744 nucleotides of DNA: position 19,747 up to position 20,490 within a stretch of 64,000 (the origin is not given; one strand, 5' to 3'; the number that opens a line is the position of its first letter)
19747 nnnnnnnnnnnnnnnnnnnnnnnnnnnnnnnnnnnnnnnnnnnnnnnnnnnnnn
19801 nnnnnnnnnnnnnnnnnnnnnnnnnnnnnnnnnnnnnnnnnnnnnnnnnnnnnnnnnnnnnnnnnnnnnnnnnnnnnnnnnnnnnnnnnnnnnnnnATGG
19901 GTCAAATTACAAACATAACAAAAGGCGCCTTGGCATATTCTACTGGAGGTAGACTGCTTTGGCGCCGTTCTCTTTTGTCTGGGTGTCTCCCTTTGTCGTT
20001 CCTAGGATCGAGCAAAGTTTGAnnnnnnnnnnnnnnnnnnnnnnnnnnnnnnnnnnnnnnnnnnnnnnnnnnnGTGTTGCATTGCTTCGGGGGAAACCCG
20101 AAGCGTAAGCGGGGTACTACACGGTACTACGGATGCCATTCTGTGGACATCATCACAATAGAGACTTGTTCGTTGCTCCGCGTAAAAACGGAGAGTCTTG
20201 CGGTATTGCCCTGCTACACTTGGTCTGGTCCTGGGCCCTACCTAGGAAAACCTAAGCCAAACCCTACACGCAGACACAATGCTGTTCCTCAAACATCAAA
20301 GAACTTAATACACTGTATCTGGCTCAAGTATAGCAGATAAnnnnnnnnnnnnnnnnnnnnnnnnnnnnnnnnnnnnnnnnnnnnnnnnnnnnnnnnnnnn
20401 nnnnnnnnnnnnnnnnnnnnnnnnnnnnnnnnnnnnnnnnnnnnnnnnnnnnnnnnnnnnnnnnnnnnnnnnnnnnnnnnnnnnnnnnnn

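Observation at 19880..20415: GC-rich structured non-coding block of about 500 bp between tsaD and a transporter gene: candidate large ncRNA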

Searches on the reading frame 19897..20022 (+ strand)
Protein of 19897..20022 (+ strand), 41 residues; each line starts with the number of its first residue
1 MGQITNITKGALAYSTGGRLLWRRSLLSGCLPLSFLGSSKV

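Call 86: search_protein_families(library=pfam, proteins=[window:19897-20022:+], max_evalue=1)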
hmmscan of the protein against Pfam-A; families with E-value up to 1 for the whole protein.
window:19897-20022:+ (41 aa): 0 families

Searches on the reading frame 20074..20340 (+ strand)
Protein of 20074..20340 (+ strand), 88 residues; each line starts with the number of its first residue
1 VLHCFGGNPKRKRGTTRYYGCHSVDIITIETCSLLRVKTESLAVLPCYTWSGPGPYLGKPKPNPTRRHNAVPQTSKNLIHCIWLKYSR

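Call 86: search_protein_families(library=pfam, proteins=[window:20074-20340:+], max_evalue=1)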
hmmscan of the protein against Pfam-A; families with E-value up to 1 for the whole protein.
window:20074-20340:+ (88 aa): 0 families

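Call 102: find_homologous_proteins(query=window:20074-20340:+, max_evalue=0.001)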
Query window:20074-20340:+ (88 aa): 1 proteins with E <= 0.001 among 1 candidates.
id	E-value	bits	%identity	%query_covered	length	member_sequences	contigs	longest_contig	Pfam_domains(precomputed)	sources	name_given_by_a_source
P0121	2.7e-12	65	64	68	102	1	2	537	-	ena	-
